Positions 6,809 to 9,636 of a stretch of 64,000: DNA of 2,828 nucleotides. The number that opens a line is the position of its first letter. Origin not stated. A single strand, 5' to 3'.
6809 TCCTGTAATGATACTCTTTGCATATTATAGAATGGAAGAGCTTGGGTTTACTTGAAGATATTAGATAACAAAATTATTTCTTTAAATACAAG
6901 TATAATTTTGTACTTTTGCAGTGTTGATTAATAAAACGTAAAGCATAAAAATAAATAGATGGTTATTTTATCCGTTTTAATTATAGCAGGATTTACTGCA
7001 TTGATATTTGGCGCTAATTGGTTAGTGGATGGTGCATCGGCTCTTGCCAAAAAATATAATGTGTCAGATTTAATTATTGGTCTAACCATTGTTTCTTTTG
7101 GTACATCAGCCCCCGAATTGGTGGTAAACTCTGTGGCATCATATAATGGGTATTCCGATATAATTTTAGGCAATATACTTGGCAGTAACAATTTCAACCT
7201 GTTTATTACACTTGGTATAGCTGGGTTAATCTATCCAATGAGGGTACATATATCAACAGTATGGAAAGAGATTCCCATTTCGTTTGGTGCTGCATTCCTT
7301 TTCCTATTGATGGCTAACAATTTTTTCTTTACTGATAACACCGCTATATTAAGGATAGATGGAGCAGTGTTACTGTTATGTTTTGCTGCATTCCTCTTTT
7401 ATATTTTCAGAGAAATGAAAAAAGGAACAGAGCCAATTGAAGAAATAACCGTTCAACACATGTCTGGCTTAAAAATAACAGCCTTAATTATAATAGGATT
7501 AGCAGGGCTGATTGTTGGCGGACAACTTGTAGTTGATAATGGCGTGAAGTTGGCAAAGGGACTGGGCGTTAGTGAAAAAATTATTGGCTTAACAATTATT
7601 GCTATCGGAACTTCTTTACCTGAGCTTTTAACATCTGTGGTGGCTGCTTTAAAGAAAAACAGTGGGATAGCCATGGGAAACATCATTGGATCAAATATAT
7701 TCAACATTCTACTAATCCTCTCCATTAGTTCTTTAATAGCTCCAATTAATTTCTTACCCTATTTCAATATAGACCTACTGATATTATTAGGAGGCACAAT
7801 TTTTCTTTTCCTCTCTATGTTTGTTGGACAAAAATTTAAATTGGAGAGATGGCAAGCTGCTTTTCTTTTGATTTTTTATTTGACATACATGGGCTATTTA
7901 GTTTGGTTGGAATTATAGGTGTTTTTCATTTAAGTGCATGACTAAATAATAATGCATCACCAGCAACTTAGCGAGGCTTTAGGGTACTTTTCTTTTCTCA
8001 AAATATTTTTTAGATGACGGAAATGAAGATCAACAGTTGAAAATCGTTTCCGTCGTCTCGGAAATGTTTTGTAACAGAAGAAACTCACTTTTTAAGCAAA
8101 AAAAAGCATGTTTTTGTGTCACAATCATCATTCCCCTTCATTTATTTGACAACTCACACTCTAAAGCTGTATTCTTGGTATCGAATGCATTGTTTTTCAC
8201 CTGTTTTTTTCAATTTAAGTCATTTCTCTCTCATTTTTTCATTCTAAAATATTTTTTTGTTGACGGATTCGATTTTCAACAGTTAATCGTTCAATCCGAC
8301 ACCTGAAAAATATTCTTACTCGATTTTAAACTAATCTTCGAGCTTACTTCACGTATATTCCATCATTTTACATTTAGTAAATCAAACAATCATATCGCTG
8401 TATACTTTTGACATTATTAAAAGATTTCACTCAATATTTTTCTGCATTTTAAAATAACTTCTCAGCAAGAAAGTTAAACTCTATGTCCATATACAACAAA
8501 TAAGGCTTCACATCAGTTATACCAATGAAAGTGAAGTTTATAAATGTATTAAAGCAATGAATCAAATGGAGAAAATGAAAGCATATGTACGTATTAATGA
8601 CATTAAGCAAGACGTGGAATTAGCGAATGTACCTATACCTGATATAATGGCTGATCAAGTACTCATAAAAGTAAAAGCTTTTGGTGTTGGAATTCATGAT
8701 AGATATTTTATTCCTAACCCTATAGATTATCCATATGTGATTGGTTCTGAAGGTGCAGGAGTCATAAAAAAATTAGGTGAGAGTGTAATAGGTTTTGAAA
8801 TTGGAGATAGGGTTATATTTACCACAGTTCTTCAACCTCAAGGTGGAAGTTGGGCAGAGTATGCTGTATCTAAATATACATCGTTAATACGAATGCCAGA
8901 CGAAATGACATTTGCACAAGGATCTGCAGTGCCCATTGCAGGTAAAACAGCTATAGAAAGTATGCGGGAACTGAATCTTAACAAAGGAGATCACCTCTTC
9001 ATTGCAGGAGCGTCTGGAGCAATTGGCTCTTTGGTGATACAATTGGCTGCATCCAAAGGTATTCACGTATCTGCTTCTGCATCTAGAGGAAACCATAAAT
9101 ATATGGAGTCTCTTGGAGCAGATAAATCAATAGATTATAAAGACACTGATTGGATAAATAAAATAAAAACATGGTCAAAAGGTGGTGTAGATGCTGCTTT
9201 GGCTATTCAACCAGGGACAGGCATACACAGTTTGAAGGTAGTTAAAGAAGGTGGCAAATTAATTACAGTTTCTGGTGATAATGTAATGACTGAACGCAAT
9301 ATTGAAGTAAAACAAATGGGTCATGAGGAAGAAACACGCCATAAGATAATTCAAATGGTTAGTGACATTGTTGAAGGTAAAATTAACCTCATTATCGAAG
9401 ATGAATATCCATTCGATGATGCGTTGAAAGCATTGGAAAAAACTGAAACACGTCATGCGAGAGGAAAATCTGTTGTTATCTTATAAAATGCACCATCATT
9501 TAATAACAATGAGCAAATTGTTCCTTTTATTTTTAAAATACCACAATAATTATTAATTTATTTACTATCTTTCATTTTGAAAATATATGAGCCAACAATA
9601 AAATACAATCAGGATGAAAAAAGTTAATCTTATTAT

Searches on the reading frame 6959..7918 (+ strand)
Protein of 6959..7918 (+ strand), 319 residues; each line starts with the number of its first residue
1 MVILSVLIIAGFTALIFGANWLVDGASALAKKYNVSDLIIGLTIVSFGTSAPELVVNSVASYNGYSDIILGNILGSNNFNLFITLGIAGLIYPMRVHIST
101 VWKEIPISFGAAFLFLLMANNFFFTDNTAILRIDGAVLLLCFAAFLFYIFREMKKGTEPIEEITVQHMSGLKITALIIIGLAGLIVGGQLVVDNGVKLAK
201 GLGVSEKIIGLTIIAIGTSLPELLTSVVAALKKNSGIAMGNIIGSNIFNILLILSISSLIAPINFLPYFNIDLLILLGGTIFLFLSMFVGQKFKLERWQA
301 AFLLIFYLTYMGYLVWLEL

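Call 11: find_encoding_contigs(protein=window:6959-7918:+, flank=10000, max_places=10)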
Protein window:6959-7918:+ (319 aa): 4 contigs read that carry it; 4 places shown.
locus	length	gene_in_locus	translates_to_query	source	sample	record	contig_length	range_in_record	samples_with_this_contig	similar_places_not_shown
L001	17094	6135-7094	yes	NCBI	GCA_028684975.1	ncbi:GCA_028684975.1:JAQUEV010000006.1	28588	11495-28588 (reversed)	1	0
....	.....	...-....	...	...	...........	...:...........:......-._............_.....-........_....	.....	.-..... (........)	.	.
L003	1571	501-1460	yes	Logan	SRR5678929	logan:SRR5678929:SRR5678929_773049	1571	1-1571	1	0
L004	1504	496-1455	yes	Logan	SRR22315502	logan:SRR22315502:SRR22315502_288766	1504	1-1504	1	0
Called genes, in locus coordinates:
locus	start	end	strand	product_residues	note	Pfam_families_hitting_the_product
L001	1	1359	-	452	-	PF02321:OEP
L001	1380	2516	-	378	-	PF02687:FtsX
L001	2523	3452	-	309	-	PF00364:Biotin_lipoyl (faint), PF25917:BSH_RND, PF25919:BSH_CusB (faint), PF25973:BSH_CzcB, PF25984:BSH_YknX (weak)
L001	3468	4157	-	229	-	PF00005:ABC_tran, PF13555:AAA_29 (faint), PF13304:AAA_21, PF02463:SMC_N (weak)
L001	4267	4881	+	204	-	PF22381:Staph_reg_Sar_Rot (weak), PF01047:MarR (weak)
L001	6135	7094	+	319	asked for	PF01699:Na_Ca_ex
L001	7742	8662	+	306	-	PF08240:ADH_N, PF00107:ADH_zinc_N, PF13602:ADH_zinc_N_2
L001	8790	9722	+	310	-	PF01663:Phosphodiest, PF00884:Sulfatase, PF01676:Metalloenzyme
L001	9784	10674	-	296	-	PF00892:EamA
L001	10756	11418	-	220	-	PF13539:Peptidase_M15_4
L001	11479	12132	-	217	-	PF00730:HhH-GPD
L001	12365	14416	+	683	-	-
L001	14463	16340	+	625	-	PF00005:ABC_tran, PF02463:SMC_N (faint), PF13304:AAA_21 (faint), PF12848:ABC_tran_Xtn, PF00005:ABC_tran, PF16326:ABC_tran_CTD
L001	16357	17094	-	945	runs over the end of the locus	PF13558:SbcC_Walker_B (weak)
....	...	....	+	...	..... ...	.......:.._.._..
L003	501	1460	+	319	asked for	PF01699:Na_Ca_ex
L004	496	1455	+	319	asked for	PF01699:Na_Ca_ex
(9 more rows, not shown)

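Call 36: find_homologous_proteins(query=window:6959-7918:+, max_evalue=1e-40)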
Query window:6959-7918:+ (319 aa): 7761 proteins with E <= 1e-40 among 8000 candidates; the best 120 are listed.
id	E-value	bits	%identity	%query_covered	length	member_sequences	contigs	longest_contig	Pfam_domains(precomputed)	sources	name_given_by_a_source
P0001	1.5e-189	647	99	100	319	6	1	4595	PF01699.30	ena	-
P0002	7.2e-167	572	87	100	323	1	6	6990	PF01699.30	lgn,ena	-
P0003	1.0e-166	572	87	100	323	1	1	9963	PF01699.30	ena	-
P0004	2.2e-166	571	85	100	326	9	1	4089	PF01699.30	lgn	-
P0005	2.6e-166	570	87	100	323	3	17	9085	PF01699.30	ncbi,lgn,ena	-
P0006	2.6e-166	570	85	100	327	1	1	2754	PF01699.30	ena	-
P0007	7.7e-166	569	87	100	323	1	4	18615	PF01699.30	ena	-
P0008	5.7e-165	566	85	100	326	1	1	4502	PF01699.30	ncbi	-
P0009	2.0e-164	564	86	100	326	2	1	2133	PF01699.30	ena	-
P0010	2.0e-164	564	86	100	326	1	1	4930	PF01699.30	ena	-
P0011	2.8e-164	564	86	100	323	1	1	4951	PF01699.30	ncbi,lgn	-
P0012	4.0e-164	563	86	100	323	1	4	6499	PF01699.30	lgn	-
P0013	9.8e-164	562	86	100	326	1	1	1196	PF01699.30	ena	-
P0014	1.3e-163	562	85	100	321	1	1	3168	PF01699.30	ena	-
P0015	2.0e-163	561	85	100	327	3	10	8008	PF01699.30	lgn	-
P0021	7.2e-163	559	85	100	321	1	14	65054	PF01699.30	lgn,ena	-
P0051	1.2e-160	552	83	100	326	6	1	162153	PF01699.30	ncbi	ncbi:MAG: calcium/sodium antiporter [Candidatus Saccharimonadaceae bacterium]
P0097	2.7e-144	498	78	100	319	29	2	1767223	PF01699.30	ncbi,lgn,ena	-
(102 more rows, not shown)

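Call 37: find_encoding_contigs(protein=P0007, flank=10000, max_places=3)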
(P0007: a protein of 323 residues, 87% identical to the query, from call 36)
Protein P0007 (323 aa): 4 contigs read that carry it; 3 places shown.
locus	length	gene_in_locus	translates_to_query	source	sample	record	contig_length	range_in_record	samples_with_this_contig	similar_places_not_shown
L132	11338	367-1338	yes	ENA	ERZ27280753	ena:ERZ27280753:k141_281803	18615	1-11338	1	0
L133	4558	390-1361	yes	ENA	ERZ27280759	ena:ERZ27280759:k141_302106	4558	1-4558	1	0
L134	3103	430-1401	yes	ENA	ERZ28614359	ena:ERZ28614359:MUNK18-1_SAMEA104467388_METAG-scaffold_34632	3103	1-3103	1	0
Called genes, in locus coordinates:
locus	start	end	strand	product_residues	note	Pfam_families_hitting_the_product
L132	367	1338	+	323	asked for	PF01699:Na_Ca_ex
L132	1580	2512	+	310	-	PF02995:DUF229 (faint), PF01663:Phosphodiest, PF00884:Sulfatase, PF01676:Metalloenzyme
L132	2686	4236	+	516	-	PF00884:Sulfatase, PF01663:Phosphodiest (faint)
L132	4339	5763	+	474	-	PF00884:Sulfatase, PF16347:SGSH_C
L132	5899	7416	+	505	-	PF00884:Sulfatase, PF01663:Phosphodiest (faint), PF16347:SGSH_C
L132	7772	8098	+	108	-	PF01663:Phosphodiest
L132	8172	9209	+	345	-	PF03372:Exo_endo_phos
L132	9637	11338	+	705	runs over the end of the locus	PF02838:Glyco_hydro_20b, PF00728:Glyco_hydro_20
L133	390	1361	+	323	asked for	PF01699:Na_Ca_ex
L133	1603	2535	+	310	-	PF02995:DUF229 (faint), PF01663:Phosphodiest, PF00884:Sulfatase, PF01676:Metalloenzyme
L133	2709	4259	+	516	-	PF00884:Sulfatase, PF01663:Phosphodiest (faint)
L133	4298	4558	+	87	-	?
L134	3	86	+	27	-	?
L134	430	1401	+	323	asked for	PF01699:Na_Ca_ex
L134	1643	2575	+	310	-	PF02995:DUF229 (faint), PF01663:Phosphodiest, PF00884:Sulfatase, PF01676:Metalloenzyme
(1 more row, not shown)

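Call 38: find_encoding_contigs(protein=P0021, flank=10000, max_places=3)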
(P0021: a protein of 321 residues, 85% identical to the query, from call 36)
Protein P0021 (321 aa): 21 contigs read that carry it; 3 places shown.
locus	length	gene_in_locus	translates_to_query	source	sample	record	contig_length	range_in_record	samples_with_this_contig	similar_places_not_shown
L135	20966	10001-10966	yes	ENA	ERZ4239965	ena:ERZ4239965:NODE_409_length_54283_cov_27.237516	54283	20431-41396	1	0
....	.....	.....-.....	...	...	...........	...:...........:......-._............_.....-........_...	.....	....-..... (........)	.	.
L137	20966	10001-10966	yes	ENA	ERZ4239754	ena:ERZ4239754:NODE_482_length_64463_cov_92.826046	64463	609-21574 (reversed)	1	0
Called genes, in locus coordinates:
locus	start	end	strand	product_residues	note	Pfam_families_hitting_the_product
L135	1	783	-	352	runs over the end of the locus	PF13350:Y_phosphatase3, PF03162:Y_phosphatase2 (weak)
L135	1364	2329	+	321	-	PF02445:NadA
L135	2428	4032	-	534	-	PF01293:PEPCK_ATP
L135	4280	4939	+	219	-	PF14681:UPRTase, PF00156:Pribosyltran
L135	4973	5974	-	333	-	PF00535:Glycos_transf_2, PF10111:Glyco_tranf_2_2, PF13506:Glyco_transf_21 (faint), PF13641:Glyco_tranf_2_3, PF13632:Glyco_trans_2_3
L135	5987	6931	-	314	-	PF01073:3Beta_HSD, PF01370:Epimerase, PF02719:Polysacc_synt_2 (faint), PF04321:RmlD_sub_bind, PF07993:NAD_binding_4 (faint), PF16363:GDP_Man_Dehyd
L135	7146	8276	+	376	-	PF14289:DUF4369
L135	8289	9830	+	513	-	PF05362:Lon_C, PF13541:ChlI, PF00493:MCM (faint), PF01078:Mg_chelatase, PF00158:Sigma54_activat (faint), PF07728:AAA_5, PF13335:Mg_chelatase_C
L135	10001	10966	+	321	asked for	PF01699:Na_Ca_ex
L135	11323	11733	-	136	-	-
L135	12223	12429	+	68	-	-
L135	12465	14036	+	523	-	PF00884:Sulfatase, PF01663:Phosphodiest, PF16347:SGSH_C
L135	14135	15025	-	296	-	PF00892:EamA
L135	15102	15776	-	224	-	PF13539:Peptidase_M15_4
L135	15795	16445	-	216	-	PF00730:HhH-GPD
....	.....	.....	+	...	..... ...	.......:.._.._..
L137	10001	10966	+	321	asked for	PF01699:Na_Ca_ex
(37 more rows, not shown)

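Call 39: find_encoding_contigs(protein=P0051, flank=10000, max_places=2)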
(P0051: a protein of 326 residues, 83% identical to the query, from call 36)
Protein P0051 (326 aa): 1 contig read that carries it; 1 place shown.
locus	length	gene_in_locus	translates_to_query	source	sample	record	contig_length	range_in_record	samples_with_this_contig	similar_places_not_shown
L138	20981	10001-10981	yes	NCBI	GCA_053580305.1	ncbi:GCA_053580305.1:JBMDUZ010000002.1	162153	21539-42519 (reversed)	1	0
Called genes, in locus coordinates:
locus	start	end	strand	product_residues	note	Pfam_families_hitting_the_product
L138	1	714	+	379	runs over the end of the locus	PF14292:SusE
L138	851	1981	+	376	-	PF03663:Glyco_hydro_76, PF07470:Glyco_hydro_88 (faint)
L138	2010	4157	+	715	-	PF17678:Glyco_hydro_92N, PF07971:Glyco_hydro_92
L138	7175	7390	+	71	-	-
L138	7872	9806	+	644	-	PF03781:FGE-sulfatase, PF13088:BNR_2, PF02012:BNR (faint)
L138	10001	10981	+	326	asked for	PF01699:Na_Ca_ex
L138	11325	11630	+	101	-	-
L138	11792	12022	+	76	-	PF13602:ADH_zinc_N_2 (weak)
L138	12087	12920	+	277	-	PF00135:COesterase, PF20434:BD-FAE, PF07859:Abhydrolase_3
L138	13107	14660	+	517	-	PF00884:Sulfatase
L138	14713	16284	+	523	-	PF00884:Sulfatase, PF01663:Phosphodiest (weak), PF16347:SGSH_C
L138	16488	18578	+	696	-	PF01120:Alpha_L_fucos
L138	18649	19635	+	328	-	PF01207:Dus, PF01180:DHO_dh (faint)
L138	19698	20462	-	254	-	PF01904:DUF72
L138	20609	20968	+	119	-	-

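Call 40: find_encoding_contigs(protein=P0097, flank=10000, max_places=2)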
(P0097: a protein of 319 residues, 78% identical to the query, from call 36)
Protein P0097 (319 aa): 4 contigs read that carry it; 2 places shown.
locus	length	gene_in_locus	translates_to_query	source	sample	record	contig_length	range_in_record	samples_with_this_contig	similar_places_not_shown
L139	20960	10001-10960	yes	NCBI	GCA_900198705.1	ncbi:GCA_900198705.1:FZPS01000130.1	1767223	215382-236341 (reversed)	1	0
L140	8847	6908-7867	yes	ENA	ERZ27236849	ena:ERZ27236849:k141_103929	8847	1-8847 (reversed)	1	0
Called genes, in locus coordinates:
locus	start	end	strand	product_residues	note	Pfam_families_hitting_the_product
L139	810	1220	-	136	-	PF02655:ATP-grasp_3 (weak), PF07478:Dala_Dala_lig_C, PF13535:ATP-grasp_4 (weak)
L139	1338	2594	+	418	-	PF17657:DNA_pol3_finger, PF14579:HHH_6, PF01336:tRNA_anti-codon (weak)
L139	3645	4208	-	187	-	PF08207:EFP_N, PF01132:EFP, PF09285:Elong-fact-P_C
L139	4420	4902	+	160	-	-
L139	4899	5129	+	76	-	-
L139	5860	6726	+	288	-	PF00152:tRNA-synt_2, PF02938:GAD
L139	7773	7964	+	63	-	PF01165:Ribosomal_S21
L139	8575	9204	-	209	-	PF01553:Acyltransferase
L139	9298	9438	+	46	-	-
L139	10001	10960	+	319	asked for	PF01699:Na_Ca_ex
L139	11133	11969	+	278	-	PF08545:ACP_syn_III, PF08541:ACP_syn_III_C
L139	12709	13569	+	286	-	PF00140:Sigma70_r1_2, PF04542:Sigma70_r2, PF04539:Sigma70_r3, PF04545:Sigma70_r4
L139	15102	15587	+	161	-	PF00589:Phage_integrase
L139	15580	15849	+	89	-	-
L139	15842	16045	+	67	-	-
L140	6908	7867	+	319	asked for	PF01699:Na_Ca_ex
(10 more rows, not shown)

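Call 43: find_encoding_contigs(protein=P0001, flank=10000, max_places=4)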
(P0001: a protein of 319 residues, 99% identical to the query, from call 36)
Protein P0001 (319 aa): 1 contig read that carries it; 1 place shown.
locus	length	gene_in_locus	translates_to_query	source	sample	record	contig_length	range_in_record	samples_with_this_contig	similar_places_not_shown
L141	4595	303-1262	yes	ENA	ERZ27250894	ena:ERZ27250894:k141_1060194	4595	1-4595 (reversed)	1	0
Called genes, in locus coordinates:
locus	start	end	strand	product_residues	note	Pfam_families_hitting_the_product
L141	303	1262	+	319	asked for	PF01699:Na_Ca_ex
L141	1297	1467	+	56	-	-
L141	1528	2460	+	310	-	PF01663:Phosphodiest, PF00884:Sulfatase, PF01676:Metalloenzyme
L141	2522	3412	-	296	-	PF00892:EamA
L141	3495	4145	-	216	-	PF13539:Peptidase_M15_4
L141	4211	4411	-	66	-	-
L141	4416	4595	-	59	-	?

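Call 44: find_encoding_contigs(protein=P0005, flank=10000, max_places=8)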
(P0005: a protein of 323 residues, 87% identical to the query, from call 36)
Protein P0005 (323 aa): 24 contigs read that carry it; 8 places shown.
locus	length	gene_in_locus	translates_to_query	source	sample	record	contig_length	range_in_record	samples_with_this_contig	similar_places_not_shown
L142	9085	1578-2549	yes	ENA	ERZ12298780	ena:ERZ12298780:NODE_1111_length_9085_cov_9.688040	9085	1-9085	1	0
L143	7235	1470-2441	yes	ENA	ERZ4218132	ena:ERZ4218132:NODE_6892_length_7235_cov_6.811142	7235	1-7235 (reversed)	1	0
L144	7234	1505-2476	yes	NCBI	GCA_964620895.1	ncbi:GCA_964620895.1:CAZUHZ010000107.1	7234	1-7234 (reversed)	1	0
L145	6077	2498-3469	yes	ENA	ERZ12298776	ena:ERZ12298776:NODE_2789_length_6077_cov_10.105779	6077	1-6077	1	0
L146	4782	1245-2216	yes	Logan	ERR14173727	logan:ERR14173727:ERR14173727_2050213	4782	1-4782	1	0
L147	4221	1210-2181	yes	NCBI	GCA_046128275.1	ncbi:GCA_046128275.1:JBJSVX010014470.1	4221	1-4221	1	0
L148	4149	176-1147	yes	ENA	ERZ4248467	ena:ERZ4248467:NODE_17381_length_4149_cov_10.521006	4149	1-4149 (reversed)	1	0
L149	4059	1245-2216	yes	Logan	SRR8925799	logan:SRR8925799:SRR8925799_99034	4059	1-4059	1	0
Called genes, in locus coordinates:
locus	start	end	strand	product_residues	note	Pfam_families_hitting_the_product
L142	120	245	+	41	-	-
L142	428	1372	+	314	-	PF16227:DUF4886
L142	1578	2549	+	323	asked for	PF01699:Na_Ca_ex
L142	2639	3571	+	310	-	PF02995:DUF229 (faint), PF01663:Phosphodiest, PF00884:Sulfatase (weak), PF01676:Metalloenzyme (weak)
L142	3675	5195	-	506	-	PF03806:ABG_transport, PF02667:SCFA_trans (weak)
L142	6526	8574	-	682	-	PF07715:Plug, PF00593:TonB_dep_Rec_b-barrel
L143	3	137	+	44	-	?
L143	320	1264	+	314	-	PF16227:DUF4886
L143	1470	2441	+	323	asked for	PF01699:Na_Ca_ex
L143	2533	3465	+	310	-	PF02995:DUF229 (faint), PF01663:Phosphodiest, PF00884:Sulfatase (weak), PF01676:Metalloenzyme (weak)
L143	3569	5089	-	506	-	PF03806:ABG_transport, PF02667:SCFA_trans (weak)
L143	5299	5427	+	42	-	-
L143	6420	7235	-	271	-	?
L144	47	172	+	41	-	-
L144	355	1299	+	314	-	PF16227:DUF4886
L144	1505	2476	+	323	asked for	PF01699:Na_Ca_ex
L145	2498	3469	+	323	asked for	PF01699:Na_Ca_ex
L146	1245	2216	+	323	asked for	PF01699:Na_Ca_ex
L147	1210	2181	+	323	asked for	PF01699:Na_Ca_ex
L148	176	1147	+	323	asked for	PF01699:Na_Ca_ex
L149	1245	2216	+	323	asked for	PF01699:Na_Ca_ex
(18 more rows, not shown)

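Call 58: search_protein_families(library=pfam, proteins=[window:6959-7918:+], max_evalue=0.01)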
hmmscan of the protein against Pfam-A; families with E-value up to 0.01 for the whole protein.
window:6959-7918:+ (319 aa): 1 family
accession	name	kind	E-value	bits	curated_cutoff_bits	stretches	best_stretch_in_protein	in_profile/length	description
PF01699.29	Na_Ca_ex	-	4e-61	205.8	24.9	2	174-315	3-150/151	Sodium/calcium exchanger protein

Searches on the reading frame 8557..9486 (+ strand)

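Call 58: search_protein_families(library=pfam, proteins=[window:8557-9486:+], max_evalue=0.01)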
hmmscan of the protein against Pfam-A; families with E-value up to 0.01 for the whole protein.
window:8557-9486:+ (309 aa): 3 families
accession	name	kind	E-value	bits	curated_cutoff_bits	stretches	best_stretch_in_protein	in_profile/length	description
PF13602.12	ADH_zinc_N_2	-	5.1e-16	60.3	27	1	186-307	1-134/134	Zinc-binding dehydrogenase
PF08240.17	ADH_N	-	1e-12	48.6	23.5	1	32-115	2-104/104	Alcohol dehydrogenase GroES-like domain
PF00107.32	ADH_zinc_N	-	2.2e-10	41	31.8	1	155-243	1-91/129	Zinc-binding dehydrogenase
